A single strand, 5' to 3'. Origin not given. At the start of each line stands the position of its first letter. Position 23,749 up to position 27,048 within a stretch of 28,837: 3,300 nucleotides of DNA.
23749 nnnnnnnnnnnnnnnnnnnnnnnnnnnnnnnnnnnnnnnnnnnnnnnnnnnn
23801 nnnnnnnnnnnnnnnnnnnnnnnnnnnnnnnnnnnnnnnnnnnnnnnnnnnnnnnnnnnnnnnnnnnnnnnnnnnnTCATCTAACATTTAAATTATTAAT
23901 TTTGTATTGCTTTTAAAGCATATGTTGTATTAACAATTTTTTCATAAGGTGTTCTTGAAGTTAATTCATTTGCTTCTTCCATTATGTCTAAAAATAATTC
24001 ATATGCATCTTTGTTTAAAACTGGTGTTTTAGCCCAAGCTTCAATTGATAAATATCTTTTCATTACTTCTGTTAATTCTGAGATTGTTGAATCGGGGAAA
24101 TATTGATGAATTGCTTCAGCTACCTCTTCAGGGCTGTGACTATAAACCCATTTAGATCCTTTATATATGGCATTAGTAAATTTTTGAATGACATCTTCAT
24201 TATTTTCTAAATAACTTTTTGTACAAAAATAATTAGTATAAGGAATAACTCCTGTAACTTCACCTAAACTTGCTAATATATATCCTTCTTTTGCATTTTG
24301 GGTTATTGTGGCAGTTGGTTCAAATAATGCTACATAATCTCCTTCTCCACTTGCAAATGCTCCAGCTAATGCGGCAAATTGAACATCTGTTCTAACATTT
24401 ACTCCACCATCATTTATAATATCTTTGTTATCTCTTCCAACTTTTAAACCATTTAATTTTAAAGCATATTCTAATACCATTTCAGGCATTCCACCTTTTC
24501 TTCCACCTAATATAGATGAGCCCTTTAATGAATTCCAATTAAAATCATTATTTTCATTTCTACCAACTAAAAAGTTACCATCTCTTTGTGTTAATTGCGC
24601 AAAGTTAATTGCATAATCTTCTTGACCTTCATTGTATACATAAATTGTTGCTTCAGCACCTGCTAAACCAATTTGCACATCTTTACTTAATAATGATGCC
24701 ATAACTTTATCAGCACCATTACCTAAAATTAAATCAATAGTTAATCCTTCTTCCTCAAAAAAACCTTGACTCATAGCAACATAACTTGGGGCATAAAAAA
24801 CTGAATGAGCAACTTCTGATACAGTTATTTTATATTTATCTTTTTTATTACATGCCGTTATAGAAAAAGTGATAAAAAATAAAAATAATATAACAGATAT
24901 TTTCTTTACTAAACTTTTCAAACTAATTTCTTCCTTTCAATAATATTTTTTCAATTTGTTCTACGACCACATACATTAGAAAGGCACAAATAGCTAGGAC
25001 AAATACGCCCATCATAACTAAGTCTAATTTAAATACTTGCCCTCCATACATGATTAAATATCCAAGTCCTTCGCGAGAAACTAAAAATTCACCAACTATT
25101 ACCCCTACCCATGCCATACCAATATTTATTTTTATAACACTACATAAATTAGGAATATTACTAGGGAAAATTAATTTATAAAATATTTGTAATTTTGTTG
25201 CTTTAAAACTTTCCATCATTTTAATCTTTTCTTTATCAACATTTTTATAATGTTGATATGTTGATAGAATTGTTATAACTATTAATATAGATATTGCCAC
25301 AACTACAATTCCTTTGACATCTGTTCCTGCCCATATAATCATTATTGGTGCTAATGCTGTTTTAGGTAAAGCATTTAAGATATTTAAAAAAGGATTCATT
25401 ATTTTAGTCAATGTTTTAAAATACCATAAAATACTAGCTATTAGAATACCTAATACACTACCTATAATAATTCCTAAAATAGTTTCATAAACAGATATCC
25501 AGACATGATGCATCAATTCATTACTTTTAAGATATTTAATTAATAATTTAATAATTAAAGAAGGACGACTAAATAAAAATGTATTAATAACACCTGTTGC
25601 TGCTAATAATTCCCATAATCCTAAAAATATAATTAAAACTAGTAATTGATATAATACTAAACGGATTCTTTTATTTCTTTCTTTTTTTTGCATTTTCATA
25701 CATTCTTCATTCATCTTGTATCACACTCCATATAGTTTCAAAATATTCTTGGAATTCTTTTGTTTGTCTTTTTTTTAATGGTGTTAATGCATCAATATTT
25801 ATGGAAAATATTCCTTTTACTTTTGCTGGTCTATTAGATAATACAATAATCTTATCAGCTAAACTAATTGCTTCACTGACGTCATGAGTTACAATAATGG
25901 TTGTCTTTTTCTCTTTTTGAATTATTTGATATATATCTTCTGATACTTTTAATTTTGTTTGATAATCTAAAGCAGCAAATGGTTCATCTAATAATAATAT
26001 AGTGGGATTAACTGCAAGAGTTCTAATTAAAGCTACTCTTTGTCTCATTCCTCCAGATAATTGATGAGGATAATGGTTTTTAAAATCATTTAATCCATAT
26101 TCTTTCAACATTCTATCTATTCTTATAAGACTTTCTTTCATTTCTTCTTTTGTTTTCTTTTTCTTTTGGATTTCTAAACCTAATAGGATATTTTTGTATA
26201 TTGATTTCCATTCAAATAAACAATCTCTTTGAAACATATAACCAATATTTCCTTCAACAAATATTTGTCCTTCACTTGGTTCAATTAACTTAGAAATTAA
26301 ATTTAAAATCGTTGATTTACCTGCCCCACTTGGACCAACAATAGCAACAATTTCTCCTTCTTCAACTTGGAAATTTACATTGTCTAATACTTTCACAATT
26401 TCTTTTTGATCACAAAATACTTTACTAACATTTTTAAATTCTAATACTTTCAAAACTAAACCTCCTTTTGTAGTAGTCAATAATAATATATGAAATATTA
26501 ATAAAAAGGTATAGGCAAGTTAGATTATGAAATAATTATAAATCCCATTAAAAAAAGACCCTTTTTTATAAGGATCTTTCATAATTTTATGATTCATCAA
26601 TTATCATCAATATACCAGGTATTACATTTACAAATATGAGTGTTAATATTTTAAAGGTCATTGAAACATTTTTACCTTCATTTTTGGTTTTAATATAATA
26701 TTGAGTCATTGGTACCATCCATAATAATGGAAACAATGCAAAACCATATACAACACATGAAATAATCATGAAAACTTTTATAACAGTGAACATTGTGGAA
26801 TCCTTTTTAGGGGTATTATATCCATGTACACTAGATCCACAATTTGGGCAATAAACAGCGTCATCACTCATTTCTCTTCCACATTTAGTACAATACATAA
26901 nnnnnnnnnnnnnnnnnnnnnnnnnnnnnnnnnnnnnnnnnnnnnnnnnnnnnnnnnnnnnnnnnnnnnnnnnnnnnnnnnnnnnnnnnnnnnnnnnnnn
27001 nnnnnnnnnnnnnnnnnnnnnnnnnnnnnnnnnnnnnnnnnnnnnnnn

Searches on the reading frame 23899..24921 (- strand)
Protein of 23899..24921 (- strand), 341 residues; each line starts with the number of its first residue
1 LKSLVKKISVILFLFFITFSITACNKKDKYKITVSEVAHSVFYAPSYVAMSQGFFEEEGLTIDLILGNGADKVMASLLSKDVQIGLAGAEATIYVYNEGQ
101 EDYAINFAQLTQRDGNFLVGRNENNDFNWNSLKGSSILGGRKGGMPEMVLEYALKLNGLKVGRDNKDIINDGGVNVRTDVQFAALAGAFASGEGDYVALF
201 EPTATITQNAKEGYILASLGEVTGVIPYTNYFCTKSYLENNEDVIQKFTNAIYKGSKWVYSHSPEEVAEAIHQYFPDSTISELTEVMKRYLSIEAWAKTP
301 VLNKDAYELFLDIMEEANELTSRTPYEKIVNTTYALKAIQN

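Call 16: search_protein_families(library=pfam, proteins=[window:23899-24921:-], max_evalue=0.001)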
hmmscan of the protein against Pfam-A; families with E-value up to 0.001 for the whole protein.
window:23899-24921:- (341 aa): 2 families
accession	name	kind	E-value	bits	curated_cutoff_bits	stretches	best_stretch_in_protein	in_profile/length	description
PF09084.16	NMT1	-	3.8e-14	53.5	20.5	1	44-262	5-212/216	NMT1/THI5 like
PF13379.11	NMT1_2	-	6.2e-12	46.3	24.7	1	43-269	18-246/252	NMT1-like family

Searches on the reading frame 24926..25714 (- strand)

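Call 16: search_protein_families(library=pfam, proteins=[window:24926-25714:-], max_evalue=0.001)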
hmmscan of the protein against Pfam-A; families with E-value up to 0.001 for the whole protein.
window:24926-25714:- (263 aa): 1 family
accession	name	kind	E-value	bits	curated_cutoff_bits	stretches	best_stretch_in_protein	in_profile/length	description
PF00528.27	BPD_transp_1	-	2.6e-22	79.9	26.4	1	85-258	1-178/184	Binding-protein-dependent transport system inner membrane component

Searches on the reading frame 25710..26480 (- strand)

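Call 16: search_protein_families(library=pfam, proteins=[window:25710-26480:-], max_evalue=0.001)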
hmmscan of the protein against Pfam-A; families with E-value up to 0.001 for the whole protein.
window:25710-26480:- (257 aa): 10 families
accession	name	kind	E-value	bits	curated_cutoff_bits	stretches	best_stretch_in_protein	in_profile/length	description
PF00005.33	ABC_tran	-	6.9e-35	121.1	25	1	32-169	1-137/137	ABC transporter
PF13304.12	AAA_21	-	1.1e-08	35.9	27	0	137-201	234-300/304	AAA domain, putative AbiEii toxin, Type IV TA system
PF13401.12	AAA_22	-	2.8e-06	28.1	27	1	42-120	5-77/130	AAA domain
PF02463.25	SMC_N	-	2.3e-05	24.3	40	0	107-216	106-213/220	RecF/RecN/SMC N terminal domain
PF13555.12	AAA_29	-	2.7e-05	24.3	27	1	33-70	13-50/61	P-loop containing region of AAA domain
PF03193.22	RsgA_GTPase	-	8.1e-05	22.9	30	1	25-66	90-130/174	RsgA GTPase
PF13191.12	AAA_16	-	0.00017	22.6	32.6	1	27-79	8-60/167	AAA ATPase domain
PF00931.28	NB-ARC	-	0.00045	20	23.5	0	39-125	15-97/248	NB-ARC domain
PF09818.15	ABC_ATPase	-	0.00054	19.5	23.2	0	142-216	159-248/283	P-loop domain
PF13476.12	AAA_23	-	0.00055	21.1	27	1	35-62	15-39/201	AAA domain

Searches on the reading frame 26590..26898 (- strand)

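Call 16: search_protein_families(library=pfam, proteins=[window:26590-26898:-], max_evalue=0.001)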
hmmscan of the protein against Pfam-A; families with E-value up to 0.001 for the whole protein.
window:26590-26898:- (103 aa): 5 families
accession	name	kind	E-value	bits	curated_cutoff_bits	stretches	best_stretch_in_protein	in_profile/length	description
PF13240.11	Zn_Ribbon_1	-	2.7e-09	37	25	1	2-23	1-22/23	zinc-ribbon domain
PF12773.13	DZR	-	2.9e-05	24.6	27.3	1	3-25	1-23/45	Double zinc ribbon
PF14446.12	Prok-RING_1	-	0.00019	21.7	29.1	1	3-25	7-31/54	Prokaryotic RING finger family 1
PF14803.11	Zn_ribbon_Nudix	-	0.00058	20.2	25.6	0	16-34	2-19/34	Nudix N-terminal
PF13248.11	Zn_ribbon_3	-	0.0009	19.1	27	0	2-22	4-24/26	zinc-ribbon domain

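Call 74: search_protein_families(library=padloc, proteins=[window:26590-26898:-], max_evalue=0.001)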
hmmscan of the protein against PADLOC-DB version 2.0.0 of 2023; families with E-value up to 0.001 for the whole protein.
window:26590-26898:- (103 aa): 0 families
